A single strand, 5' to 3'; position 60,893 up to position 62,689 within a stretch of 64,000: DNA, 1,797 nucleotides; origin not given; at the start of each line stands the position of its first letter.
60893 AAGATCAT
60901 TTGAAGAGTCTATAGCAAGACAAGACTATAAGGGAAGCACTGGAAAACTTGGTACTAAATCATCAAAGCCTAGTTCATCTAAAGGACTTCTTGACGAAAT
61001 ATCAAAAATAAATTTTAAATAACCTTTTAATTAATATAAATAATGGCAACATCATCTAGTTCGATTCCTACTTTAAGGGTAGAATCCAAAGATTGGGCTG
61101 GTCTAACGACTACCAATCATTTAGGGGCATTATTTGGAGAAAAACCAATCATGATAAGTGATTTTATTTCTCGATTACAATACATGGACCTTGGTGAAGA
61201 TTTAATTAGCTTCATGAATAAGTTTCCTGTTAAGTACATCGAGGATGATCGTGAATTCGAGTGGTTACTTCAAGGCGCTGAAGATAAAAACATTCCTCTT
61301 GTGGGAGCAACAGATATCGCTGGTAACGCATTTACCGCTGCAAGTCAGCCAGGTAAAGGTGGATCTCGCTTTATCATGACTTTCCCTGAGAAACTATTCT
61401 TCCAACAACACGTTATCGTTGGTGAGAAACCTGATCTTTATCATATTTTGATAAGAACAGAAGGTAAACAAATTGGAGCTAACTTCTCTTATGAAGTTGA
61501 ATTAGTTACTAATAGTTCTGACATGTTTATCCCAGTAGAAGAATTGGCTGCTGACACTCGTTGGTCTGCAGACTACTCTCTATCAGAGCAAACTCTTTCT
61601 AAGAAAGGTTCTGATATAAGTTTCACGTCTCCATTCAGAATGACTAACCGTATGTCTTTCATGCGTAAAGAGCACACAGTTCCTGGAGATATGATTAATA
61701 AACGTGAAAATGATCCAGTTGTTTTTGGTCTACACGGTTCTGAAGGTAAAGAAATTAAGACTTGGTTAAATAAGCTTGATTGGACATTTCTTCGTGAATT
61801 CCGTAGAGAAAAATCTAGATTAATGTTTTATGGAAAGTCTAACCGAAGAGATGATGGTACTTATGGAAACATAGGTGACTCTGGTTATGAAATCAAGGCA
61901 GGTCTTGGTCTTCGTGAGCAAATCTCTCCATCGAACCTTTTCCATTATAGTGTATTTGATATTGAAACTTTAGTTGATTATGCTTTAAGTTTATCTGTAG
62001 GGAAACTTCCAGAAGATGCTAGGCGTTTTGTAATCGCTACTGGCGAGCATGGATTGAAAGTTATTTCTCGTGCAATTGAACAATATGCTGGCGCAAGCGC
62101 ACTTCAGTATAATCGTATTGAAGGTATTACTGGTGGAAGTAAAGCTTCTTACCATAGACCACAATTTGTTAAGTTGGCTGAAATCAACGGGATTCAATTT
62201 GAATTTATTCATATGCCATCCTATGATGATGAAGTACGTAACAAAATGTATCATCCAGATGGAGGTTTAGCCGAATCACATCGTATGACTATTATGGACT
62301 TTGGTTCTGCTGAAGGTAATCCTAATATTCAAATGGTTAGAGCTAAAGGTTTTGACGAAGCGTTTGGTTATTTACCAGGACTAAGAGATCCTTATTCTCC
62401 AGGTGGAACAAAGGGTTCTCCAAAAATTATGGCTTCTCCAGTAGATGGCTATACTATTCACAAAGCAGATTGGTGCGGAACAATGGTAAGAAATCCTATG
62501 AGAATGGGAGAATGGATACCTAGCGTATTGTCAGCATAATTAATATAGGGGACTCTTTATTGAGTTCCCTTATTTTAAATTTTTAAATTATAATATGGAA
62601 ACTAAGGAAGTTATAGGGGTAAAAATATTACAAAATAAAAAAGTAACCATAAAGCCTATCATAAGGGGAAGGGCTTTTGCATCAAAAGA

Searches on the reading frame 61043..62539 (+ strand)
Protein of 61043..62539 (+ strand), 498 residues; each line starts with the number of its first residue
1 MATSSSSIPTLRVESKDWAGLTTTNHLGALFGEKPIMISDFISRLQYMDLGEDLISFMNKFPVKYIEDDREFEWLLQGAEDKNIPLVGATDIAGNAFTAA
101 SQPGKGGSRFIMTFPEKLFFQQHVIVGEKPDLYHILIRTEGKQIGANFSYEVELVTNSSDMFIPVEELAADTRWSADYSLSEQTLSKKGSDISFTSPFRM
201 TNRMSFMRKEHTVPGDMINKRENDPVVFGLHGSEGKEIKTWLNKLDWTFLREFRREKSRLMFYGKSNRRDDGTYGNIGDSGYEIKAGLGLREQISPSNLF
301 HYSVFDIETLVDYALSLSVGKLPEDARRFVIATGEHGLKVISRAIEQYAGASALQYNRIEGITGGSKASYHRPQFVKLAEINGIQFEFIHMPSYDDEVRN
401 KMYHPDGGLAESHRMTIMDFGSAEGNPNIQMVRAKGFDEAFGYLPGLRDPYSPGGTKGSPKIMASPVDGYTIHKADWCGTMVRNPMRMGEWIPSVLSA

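Call 70: search_protein_families(library=phrogs, proteins=[window:61043-62539:+], max_evalue=0.00001)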
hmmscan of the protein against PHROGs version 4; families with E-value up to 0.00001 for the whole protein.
window:61043-62539:+ (498 aa): 1 family
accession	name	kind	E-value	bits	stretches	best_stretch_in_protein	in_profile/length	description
phrog_11589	-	head and packaging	5.6e-92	309.8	1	14-494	12-493/495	major head protein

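Call 71: search_dna_similar(query=window:61043-62539:+, collection=phages, mode=protein, max_rows=12)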
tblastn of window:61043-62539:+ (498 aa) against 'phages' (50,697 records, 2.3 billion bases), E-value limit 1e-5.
Records with a match: 143; places in all: 145; records where one place covers at least 80% of the query: 126.
Best place of each record, by identity: <60% 143.
By first word of the organism name: uncultured 55; Bacteroides 32; Flavobacterium 29; CrAssphage 7; Bacteriophage 6; Cellulophaga 2; Dulem 2; IAS 2; Azobacteroides 2; Kolpuevirus 1; and 5 more.
By host as written in the record: - 70; Bacteroides intestinalis DSM 108646 25; Flavobacterium psychrophilum 950106-1/1 12; Homo sapiens 3; Flavobacterium psychrophilum 020612-2/1 3; Flavobacterium psychrophilum strain FPS-D10 3; Cellulophaga baltica #14 2; Bacteroides thetaiotaomicron VPI-5484 2; and 16 more.
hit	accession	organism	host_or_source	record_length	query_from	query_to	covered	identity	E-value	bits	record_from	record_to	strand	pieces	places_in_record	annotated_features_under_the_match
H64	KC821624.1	Cellulophaga phage phi14:2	Cellulophaga baltica #14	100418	13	497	97%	35.9%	1e-79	276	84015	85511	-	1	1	structural protein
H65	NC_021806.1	Cellulophaga phage phi14:2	Cellulophaga baltica #14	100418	13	497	97%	35.9%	1e-79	276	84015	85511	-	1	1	g091: major head protein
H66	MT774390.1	uncultured phage cr85_1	human feces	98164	13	498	98%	35.5%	2e-77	270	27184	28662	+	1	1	major capsid protein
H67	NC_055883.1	uncultured phage cr85_1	human feces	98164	13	498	98%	35.5%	2e-77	270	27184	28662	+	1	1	major head protein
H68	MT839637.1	Bacteriophage sp.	human fecal samples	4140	16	496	97%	35.3%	2e-79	275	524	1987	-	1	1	record has no annotation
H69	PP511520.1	Dulem virus 41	Varecia variegata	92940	3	497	99%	34.3%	8e-77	268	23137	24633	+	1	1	major capsid protein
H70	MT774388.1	uncultured phage cr112_1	human feces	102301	16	496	97%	34.7%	3e-76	266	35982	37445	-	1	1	major capsid protein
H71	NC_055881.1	uncultured phage cr112_1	human feces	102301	16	496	97%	34.7%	3e-76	266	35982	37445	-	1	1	major head protein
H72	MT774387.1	uncultured phage cr111_1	human feces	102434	18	498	96%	34.8%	5e-50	274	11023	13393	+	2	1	major capsid protein (x2) | hypothetical protein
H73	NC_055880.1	uncultured phage cr111_1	human feces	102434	18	498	96%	34.8%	5e-50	274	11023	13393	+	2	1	major head protein (x2) | homing endonuclease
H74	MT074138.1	Bacteroides phage DAC17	Bacteroides thetaiotaomicron VPI-5486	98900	16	498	97%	34.3%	5e-75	263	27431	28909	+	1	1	hypothetical protein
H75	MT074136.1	Bacteroides phage DAC15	Bacteroides thetaiotaomicron VPI-5484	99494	16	498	97%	34.3%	5e-75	263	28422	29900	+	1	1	hypothetical protein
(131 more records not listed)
